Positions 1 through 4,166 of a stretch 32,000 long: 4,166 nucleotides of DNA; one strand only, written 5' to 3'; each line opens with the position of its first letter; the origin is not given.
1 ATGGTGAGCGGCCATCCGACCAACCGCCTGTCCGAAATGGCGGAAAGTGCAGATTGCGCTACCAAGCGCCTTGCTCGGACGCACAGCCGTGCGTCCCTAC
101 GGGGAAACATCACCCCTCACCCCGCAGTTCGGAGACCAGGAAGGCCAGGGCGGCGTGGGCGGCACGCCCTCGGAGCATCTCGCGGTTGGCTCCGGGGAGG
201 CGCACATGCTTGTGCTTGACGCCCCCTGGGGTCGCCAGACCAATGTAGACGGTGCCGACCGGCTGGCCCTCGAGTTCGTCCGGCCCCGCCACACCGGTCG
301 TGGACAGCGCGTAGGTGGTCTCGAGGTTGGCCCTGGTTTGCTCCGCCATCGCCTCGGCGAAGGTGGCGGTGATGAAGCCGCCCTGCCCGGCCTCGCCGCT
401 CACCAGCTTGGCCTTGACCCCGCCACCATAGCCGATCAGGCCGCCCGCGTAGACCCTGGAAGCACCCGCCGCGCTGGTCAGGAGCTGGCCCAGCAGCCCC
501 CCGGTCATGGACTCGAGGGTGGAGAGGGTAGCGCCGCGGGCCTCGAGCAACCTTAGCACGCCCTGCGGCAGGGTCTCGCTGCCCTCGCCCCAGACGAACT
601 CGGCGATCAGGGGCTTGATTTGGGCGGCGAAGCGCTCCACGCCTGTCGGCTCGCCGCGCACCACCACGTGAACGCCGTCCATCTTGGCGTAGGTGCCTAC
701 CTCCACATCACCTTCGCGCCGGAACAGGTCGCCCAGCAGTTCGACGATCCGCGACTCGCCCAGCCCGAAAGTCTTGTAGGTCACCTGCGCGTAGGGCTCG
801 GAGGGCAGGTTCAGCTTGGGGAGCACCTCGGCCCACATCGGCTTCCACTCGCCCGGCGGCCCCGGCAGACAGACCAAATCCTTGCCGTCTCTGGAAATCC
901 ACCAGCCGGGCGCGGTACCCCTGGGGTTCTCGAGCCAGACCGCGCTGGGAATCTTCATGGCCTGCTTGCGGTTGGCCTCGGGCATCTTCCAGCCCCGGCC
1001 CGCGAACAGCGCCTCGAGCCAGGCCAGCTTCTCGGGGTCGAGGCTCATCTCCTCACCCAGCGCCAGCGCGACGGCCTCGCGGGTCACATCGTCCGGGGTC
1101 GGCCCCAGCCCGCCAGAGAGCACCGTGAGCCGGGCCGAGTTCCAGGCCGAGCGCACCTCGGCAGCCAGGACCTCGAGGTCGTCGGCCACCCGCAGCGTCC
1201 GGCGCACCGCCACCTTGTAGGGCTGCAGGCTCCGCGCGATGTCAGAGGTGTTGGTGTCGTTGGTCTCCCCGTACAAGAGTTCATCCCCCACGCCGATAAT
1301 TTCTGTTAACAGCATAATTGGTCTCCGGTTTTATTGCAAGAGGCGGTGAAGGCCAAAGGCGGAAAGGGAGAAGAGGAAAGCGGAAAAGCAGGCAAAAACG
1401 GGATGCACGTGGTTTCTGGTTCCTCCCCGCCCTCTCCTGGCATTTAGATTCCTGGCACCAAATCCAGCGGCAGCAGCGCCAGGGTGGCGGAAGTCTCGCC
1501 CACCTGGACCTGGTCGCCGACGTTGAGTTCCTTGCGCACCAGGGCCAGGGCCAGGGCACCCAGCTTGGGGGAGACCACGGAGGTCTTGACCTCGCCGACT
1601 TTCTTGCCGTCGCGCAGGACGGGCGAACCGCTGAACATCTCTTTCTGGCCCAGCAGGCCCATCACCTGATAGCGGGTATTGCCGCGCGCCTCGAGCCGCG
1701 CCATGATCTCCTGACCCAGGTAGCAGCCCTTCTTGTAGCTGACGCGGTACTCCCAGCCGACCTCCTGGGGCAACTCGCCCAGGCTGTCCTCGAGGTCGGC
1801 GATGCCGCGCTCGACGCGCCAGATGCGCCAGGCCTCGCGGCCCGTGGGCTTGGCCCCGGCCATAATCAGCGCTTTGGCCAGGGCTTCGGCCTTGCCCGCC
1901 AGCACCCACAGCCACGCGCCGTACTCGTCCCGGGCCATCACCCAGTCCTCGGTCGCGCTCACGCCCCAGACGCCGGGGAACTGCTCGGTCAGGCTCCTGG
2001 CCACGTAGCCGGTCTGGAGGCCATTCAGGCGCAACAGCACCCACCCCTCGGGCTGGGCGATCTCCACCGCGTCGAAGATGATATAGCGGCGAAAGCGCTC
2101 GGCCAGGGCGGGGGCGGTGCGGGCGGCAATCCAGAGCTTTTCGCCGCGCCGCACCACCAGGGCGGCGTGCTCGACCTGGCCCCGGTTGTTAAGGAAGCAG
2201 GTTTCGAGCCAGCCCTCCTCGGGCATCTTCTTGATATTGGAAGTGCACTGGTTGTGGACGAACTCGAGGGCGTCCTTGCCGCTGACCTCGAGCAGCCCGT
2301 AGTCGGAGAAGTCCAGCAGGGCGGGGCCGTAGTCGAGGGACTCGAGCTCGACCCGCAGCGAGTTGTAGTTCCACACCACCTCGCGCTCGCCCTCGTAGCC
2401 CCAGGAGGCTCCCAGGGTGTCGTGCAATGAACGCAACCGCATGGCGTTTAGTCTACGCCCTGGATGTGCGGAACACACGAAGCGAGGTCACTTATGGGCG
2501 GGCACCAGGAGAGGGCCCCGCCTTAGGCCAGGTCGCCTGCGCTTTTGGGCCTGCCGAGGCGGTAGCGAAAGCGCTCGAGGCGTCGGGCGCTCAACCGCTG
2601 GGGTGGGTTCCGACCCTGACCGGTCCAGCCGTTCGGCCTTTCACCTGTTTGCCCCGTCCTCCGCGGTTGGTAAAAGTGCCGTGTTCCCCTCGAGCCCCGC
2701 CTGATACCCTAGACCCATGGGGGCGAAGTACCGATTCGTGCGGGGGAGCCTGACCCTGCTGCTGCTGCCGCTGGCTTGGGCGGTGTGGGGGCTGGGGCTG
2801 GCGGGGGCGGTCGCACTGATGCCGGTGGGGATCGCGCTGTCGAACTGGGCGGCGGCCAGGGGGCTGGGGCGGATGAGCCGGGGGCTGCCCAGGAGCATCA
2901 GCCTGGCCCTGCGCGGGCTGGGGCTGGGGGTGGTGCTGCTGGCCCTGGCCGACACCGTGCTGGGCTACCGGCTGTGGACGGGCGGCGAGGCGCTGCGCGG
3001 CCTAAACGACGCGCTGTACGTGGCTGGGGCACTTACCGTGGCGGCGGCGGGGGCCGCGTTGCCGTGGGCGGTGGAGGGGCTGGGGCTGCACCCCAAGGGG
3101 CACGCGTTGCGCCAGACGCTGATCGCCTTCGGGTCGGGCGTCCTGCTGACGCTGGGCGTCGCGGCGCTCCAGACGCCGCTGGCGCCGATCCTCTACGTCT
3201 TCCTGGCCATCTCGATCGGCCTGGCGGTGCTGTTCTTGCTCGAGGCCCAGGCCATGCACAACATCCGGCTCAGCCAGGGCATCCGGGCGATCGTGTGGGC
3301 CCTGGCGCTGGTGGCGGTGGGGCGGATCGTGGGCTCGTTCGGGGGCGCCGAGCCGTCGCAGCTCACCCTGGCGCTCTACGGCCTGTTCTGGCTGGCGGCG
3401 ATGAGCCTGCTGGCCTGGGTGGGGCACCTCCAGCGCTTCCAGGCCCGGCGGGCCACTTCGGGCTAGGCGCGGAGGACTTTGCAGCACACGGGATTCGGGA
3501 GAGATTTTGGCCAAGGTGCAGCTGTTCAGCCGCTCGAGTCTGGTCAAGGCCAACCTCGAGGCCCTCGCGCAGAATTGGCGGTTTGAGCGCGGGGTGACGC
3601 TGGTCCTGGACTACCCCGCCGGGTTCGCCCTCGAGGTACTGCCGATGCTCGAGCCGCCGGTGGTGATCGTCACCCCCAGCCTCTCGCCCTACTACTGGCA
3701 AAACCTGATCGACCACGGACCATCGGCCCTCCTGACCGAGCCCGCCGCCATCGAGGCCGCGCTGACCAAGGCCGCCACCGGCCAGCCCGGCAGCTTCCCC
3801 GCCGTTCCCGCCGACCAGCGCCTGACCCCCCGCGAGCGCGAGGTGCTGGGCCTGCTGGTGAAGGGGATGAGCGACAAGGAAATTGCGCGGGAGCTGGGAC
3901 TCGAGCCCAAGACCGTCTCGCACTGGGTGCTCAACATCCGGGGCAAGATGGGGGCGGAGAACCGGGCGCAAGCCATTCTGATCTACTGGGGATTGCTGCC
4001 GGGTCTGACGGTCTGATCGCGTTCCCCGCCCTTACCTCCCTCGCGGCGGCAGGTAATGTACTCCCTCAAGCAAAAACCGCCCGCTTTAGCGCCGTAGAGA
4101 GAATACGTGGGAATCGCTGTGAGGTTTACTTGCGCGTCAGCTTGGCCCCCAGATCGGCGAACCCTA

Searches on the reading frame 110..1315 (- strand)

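Call 39: search_protein_families(library=pfam, proteins=[window:110-1315:-], max_evalue=0.001)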
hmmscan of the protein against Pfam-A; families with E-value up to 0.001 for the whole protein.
window:110-1315:- (401 aa): 3 families
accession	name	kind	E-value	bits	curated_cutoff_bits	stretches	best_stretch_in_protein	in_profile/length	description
PF02464.23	CinA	-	7.5e-36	123.5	23.5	1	248-395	3-153/155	Competence-damaged protein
PF00994.29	MoCF_biosynth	-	2.5e-32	112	26.6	1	5-168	1-142/144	Probable molybdopterin binding domain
PF18146.6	CinA_KH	-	3.4e-12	46.7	27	1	179-239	3-62/73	Damage-inducible protein CinA KH domain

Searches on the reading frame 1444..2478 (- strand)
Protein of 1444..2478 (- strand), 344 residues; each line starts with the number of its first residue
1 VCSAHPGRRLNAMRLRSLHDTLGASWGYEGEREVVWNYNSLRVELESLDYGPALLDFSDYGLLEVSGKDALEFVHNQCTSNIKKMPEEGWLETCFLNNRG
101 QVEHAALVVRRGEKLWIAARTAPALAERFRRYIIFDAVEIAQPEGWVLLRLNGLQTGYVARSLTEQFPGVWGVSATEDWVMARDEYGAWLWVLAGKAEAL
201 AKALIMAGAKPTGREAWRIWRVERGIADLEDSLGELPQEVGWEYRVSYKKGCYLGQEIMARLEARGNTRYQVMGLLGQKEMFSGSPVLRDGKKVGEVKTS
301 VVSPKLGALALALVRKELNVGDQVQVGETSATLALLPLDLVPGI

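Call 39: search_protein_families(library=pfam, proteins=[window:1444-2478:-], max_evalue=0.001)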
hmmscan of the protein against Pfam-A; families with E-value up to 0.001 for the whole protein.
window:1444-2478:- (344 aa): 2 families
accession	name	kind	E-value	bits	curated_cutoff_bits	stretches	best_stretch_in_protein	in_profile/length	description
PF01571.26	GCV_T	-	4.3e-16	59.4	25.6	1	16-227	2-235/255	Aminomethyltransferase folate-binding domain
PF08669.17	GCV_T_C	-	6.3e-07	29.7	25.9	1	274-327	5-63/80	Glycine cleavage T-protein C-terminal barrel domain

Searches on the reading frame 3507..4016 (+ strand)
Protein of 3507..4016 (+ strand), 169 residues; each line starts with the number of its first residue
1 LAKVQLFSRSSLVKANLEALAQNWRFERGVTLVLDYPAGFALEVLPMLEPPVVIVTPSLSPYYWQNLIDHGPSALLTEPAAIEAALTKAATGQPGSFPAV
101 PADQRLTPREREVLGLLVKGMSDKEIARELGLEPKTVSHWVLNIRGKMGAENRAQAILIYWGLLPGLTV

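Call 39: search_protein_families(library=pfam, proteins=[window:3507-4016:+], max_evalue=0.001)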
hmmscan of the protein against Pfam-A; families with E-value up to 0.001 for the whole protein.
window:3507-4016:+ (169 aa): 6 families
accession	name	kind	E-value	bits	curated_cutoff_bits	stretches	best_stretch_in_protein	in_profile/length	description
PF00196.25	GerE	-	1.3e-17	63.6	23.5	1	105-158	2-55/57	Bacterial regulatory proteins, luxR family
PF08281.18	Sigma70_r4_2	-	6.2e-07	29.4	25.7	1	104-147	9-53/54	Sigma-70, region 4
PF13936.12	HTH_38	-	0.00025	21.2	27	1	104-139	3-39/44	Helix-turn-helix domain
PF13384.12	HTH_23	-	0.00029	21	24.6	1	112-141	9-38/50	Homeodomain-like domain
PF06056.18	Terminase_5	-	0.00031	21.1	20.3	0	119-141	12-34/58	Putative ATPase subunit of terminase (gpP-like)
PF13518.12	HTH_28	-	0.00048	20.6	25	0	112-141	4-33/52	Helix-turn-helix domain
